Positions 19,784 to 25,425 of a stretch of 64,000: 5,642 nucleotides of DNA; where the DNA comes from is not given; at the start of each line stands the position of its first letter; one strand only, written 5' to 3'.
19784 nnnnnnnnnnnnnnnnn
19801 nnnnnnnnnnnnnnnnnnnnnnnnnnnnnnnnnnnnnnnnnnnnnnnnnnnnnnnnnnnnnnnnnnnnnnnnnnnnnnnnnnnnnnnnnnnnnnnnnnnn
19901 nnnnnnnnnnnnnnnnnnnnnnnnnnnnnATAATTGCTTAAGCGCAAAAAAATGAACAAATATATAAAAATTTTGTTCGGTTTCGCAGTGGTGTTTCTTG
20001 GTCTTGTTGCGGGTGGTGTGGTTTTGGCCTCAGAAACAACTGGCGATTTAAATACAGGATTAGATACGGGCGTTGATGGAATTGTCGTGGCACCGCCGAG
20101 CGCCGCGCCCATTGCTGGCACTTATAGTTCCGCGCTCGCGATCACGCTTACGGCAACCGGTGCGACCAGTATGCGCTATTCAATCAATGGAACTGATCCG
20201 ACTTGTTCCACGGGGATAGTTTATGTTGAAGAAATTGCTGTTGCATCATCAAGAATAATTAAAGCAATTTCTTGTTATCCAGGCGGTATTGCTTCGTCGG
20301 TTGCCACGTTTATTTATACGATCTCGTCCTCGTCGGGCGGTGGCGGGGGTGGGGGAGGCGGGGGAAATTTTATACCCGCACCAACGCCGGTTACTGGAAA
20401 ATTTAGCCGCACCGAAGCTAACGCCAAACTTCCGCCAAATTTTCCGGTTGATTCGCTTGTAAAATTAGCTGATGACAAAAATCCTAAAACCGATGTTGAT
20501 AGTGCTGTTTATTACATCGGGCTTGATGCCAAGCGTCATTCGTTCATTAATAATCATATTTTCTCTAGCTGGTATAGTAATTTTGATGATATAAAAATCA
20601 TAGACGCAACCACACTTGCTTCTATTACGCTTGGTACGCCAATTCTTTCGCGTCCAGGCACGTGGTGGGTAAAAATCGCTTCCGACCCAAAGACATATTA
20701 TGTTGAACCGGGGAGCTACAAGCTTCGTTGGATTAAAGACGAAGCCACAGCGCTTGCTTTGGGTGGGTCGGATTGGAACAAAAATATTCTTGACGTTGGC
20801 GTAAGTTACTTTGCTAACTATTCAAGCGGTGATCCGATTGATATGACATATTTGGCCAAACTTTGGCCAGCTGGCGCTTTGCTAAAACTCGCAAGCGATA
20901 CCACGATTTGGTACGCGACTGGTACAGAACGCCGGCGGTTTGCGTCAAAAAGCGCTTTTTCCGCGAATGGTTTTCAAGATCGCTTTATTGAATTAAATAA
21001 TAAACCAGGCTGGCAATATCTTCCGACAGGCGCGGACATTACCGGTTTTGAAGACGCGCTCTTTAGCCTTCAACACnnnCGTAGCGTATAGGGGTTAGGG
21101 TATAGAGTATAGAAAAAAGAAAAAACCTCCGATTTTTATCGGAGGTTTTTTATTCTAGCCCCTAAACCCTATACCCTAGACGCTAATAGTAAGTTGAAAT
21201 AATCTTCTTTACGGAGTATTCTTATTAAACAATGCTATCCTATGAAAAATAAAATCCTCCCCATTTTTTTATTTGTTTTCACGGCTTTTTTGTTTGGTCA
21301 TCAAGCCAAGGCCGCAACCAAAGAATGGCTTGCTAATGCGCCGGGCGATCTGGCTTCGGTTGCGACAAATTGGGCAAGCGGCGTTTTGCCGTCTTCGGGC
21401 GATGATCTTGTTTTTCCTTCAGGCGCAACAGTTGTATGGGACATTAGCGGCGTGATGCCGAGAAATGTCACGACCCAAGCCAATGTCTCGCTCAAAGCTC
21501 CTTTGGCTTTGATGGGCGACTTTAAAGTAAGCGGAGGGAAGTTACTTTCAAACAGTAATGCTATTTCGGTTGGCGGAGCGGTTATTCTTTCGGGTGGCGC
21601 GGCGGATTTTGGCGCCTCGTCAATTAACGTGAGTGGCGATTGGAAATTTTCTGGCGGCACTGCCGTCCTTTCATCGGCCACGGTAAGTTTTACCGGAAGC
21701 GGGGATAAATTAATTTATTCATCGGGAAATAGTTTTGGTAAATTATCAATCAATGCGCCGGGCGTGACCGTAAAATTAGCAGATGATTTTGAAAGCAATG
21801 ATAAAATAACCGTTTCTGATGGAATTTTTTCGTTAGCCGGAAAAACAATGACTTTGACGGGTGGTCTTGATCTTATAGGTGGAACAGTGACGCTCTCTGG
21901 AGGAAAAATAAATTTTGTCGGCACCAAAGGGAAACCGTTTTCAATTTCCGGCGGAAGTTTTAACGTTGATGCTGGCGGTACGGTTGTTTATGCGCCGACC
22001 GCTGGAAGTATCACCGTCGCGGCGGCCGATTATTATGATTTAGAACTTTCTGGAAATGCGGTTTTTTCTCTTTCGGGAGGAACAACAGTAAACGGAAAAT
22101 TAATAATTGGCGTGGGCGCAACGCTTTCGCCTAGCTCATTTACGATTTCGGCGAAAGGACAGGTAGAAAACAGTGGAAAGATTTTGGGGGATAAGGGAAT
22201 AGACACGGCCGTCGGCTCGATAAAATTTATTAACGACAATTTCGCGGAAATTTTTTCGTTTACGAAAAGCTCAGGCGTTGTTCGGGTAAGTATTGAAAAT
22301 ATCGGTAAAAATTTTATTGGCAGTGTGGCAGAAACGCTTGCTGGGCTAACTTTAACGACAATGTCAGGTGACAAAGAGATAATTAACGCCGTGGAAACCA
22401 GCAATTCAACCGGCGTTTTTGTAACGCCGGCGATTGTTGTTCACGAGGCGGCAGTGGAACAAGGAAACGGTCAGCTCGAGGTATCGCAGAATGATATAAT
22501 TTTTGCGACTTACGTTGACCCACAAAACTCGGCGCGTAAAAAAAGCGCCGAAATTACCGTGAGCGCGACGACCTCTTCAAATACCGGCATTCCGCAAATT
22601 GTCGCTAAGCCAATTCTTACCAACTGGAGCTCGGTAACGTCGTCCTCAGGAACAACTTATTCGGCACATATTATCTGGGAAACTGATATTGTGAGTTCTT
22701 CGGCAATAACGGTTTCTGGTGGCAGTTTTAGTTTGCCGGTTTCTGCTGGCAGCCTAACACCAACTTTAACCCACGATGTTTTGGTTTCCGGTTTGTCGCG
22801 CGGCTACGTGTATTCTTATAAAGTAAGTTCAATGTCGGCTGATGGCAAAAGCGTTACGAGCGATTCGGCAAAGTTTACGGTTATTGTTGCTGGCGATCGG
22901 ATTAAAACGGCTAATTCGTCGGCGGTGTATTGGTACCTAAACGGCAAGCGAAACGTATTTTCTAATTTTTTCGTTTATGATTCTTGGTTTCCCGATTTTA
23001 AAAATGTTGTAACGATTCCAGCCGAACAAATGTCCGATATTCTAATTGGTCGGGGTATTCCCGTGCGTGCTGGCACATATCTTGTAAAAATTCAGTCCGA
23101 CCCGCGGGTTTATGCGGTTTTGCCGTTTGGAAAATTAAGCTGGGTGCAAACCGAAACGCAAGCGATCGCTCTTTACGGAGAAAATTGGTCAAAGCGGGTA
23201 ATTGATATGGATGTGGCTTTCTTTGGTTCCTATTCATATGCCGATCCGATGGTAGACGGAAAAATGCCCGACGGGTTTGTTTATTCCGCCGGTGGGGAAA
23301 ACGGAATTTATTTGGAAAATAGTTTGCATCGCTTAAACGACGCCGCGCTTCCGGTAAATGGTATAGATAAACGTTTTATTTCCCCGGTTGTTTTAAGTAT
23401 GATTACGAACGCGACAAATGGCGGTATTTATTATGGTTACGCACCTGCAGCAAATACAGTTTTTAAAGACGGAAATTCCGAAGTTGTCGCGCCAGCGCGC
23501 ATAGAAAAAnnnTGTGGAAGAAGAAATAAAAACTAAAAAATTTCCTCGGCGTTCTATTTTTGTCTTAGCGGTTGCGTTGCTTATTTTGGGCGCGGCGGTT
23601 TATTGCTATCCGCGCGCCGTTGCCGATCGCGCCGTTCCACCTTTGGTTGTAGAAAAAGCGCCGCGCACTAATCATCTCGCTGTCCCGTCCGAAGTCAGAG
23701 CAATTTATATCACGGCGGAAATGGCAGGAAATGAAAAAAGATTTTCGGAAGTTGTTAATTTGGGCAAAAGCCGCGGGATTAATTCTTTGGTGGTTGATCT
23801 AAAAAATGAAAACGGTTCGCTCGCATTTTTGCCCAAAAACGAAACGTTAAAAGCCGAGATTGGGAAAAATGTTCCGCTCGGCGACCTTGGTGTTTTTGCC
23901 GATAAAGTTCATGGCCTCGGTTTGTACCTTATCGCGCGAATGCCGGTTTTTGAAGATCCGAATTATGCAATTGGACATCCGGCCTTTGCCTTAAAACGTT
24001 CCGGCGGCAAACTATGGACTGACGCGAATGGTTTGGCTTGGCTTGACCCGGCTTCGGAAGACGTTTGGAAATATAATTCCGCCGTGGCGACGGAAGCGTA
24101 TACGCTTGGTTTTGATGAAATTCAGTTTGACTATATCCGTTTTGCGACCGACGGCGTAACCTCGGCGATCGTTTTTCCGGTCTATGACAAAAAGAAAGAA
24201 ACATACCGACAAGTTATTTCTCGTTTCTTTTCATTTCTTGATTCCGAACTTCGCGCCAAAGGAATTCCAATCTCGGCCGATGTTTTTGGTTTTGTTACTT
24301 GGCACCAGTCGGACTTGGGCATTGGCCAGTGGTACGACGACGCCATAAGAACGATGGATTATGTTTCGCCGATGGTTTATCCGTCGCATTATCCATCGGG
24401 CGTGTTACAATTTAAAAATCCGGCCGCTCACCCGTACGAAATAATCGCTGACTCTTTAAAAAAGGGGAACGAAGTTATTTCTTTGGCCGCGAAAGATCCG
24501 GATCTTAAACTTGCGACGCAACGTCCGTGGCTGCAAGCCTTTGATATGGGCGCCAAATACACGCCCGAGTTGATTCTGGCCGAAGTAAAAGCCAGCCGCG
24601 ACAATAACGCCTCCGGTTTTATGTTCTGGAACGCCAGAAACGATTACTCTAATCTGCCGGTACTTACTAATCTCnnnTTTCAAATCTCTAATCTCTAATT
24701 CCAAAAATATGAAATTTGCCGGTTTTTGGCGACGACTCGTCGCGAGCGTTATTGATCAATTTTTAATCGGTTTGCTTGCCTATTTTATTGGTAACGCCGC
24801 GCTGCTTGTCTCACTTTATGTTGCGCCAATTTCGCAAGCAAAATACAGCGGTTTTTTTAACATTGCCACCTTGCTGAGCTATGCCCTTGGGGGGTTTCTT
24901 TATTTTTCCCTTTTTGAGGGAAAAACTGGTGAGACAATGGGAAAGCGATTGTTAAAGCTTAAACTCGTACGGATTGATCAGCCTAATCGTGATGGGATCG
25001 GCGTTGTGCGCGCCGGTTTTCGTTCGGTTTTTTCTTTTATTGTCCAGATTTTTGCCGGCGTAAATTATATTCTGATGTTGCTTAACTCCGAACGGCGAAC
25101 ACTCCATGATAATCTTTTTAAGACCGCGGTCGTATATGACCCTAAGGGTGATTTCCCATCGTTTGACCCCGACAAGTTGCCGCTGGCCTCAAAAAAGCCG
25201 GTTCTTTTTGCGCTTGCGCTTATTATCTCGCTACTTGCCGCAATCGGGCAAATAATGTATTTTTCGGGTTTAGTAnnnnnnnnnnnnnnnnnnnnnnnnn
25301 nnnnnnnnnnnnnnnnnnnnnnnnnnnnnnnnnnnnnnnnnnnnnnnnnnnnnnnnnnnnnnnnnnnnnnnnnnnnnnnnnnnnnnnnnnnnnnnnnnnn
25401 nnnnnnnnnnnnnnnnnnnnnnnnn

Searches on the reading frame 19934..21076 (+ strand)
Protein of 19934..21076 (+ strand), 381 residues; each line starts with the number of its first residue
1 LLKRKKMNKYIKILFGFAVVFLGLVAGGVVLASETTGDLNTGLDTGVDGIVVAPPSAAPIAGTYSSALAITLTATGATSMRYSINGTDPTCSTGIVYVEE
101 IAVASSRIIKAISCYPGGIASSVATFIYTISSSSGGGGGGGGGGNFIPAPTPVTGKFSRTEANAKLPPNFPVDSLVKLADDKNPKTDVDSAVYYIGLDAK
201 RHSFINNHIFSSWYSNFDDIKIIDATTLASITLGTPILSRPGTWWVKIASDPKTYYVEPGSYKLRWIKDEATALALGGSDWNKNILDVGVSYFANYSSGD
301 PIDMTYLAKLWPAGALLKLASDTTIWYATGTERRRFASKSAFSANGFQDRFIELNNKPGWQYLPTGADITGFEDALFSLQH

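Call 6: search_protein_families(library=pfam, proteins=[window:19934-21076:+], max_evalue=0.1)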
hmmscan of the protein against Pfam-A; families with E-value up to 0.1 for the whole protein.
window:19934-21076:+ (381 aa): 2 families
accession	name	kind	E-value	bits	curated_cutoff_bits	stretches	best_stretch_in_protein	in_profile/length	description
PF13290.12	CHB_HEX_C_1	-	8.2e-09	35.7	22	1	61-125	3-67/67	Chitobiase/beta-hexosaminidase C-terminal domain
PF13287.12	Fn3_assoc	-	3e-07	30.9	23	1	70-128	1-59/59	Fn3 associated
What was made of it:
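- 19934..21079 (+): Downstream partner gene, 4 nt after the stop: a secreted protein with CHB_HEX_C_1/Fn3_assoc and a 113-aa C-terminal domain. Pfam (call 6).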

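Call 81: search_protein_families(library=ncbifam, proteins=[window:19934-21076:+], max_evalue=0.01)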
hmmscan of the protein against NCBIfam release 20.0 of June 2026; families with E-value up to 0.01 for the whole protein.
window:19934-21076:+ (381 aa): 0 families

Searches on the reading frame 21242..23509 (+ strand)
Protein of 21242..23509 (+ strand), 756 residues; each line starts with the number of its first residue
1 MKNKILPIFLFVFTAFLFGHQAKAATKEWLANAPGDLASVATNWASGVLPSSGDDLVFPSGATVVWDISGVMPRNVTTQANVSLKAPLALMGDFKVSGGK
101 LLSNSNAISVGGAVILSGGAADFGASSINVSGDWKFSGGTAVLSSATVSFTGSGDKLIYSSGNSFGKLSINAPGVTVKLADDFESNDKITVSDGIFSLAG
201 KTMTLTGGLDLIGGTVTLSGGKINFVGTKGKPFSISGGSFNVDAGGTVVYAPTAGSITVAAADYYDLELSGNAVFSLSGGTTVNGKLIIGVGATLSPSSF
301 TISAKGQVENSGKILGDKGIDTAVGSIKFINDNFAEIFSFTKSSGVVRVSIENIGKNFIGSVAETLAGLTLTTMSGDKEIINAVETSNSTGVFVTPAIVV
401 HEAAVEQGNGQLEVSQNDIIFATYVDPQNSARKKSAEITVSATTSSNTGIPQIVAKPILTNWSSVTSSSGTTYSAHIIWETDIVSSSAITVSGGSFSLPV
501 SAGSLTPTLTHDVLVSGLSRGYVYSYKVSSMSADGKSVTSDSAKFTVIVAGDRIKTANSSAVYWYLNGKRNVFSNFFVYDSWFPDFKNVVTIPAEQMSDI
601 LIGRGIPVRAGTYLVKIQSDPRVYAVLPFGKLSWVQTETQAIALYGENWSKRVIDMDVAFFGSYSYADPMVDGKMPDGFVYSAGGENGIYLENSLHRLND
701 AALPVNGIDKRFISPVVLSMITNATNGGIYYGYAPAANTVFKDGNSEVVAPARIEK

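Call 6: search_protein_families(library=pfam, proteins=[window:21242-23509:+], max_evalue=0.1)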
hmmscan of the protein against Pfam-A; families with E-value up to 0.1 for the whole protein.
window:21242-23509:+ (756 aa): 1 family
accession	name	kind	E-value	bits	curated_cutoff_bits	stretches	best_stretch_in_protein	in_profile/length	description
PF16656.11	Pur_ac_phosph_N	-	0.061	14.3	30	0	477-546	55-92/93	Purple acid Phosphatase, N-terminal domain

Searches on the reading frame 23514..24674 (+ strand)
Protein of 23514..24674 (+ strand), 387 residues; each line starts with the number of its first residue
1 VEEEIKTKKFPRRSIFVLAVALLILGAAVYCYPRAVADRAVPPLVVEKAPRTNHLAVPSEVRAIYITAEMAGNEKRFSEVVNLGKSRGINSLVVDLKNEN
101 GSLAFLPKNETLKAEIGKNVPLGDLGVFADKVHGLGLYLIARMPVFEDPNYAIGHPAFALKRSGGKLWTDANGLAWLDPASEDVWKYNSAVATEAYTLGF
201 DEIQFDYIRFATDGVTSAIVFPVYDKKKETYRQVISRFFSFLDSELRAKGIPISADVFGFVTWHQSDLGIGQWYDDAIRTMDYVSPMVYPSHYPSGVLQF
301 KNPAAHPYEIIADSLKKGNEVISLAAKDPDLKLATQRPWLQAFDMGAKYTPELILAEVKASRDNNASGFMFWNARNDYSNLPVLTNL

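Call 11: search_protein_families(library=pfam, proteins=[window:23514-24674:+], max_evalue=0.001)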
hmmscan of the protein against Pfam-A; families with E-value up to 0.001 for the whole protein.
window:23514-24674:+ (387 aa): 1 family
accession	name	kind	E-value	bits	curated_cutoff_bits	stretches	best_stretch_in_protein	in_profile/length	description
PF13200.12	DUF4015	-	1.4e-87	294.2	27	1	63-378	1-313/313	Putative glycosyl hydrolase domain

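Call 66: find_homologous_proteins(query=window:23514-24674:+, max_evalue=1e-60)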
Query window:23514-24674:+ (387 aa): 1501 proteins with E <= 1e-60 among 8000 candidates; the best 120 are listed.
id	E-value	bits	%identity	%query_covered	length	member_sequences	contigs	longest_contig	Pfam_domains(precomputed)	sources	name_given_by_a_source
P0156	5.0e-260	880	100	100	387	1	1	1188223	PF13200.13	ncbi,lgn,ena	-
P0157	3.6e-178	611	70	99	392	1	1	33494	PF13200.13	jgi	jgi:hypothetical protein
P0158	4.1e-175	601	69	99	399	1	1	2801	PF13200.13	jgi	jgi:hypothetical protein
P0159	3.0e-173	595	67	99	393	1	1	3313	PF13200.13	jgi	jgi:hypothetical protein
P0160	6.4e-171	587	68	99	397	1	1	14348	PF13200.13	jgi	jgi:hypothetical protein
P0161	9.2e-171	586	70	95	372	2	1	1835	PF13200.13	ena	-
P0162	2.0e-160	552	69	87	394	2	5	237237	PF13200.13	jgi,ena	jgi:hypothetical protein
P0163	3.0e-139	483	56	99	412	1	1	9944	PF13200.13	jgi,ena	-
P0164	3.5e-139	482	56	99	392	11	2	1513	PF13200.13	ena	-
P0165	4.9e-138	479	56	99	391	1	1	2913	PF13200.13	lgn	-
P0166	2.5e-137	476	61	88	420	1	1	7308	PF13200.13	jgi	jgi:hypothetical protein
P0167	3.0e-136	473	57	95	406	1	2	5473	PF13200.13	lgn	-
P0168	5.7e-136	472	55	99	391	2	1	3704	PF13200.13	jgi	jgi:hypothetical protein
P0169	4.0e-134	466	58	96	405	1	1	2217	PF13200.13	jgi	jgi:hypothetical protein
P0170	2.9e-133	463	62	86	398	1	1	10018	PF13200.13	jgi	jgi:hypothetical protein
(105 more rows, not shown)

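Call 67: find_encoding_contigs(protein=P0162, flank=10000, max_places=2)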
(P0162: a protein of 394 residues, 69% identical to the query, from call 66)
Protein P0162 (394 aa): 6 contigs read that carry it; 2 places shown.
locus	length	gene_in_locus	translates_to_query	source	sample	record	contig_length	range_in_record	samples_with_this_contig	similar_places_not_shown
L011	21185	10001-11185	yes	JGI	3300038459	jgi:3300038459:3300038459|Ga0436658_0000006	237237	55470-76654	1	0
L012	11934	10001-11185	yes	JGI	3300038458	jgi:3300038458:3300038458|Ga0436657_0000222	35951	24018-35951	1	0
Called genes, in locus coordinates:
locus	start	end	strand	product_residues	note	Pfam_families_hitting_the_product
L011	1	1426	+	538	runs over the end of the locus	PF17210:SdrD_B (faint), PF13620:CarboxypepD_reg (weak), PF13715:CarbopepD_reg_2 (faint), PF13620:CarboxypepD_reg (weak)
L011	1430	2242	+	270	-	PF00005:ABC_tran, PF13304:AAA_21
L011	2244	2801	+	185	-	PF14378:PAP2_3 (weak), PF01569:PAP2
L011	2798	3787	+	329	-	PF02618:YceG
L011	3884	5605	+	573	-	PF09972:DUF2207, PF20990:DUF2207_C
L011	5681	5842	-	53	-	-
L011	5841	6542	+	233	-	PF00160:Pro_isomerase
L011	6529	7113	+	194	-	PF10646:Germane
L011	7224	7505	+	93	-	PF00216:Bac_DNA_binding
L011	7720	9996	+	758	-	-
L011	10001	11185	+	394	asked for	PF13200:DUF4015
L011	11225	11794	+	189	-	PF06271:RDD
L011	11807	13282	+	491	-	PF13482:RNase_H_2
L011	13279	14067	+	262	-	PF13529:Peptidase_C39_2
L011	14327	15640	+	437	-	PF13522:GATase_6, PF13537:GATase_7, PF00156:Pribosyltran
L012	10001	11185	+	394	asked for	PF13200:DUF4015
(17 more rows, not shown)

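Call 68: find_encoding_contigs(protein=P0157, flank=10000, max_places=2)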
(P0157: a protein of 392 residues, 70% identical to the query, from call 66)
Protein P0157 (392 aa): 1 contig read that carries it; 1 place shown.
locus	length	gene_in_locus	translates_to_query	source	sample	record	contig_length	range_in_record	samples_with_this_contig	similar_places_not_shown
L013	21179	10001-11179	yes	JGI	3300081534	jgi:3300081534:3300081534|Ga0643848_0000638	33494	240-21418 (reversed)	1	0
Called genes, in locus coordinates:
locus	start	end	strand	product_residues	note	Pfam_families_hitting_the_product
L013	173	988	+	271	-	-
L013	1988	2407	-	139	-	-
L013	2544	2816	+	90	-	-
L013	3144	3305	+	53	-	-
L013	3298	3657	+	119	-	-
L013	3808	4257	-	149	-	-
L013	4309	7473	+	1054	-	PF13205:Big_5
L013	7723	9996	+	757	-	-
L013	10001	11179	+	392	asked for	PF13200:DUF4015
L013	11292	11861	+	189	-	PF06271:RDD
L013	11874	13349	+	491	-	PF13482:RNase_H_2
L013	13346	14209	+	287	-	-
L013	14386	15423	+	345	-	-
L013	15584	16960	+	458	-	PF13522:GATase_6, PF13537:GATase_7, PF00156:Pribosyltran (weak)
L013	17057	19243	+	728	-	PF00580:UvrD-helicase, PF01443:Viral_helicase1 (faint), PF13245:AAA_19, PF13087:AAA_12 (faint), PF13361:UvrD_C, PF13538:UvrD_C_2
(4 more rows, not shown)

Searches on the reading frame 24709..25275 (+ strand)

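Call 70: search_protein_families(library=pfam, proteins=[window:24709-25275:+], max_evalue=0.001)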
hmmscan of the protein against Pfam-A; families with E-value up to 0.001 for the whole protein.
window:24709-25275:+ (189 aa): 1 family
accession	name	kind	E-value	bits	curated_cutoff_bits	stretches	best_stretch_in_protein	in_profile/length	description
PF06271.18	RDD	-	4.1e-21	76.2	24.1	1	4-136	2-135/137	RDD family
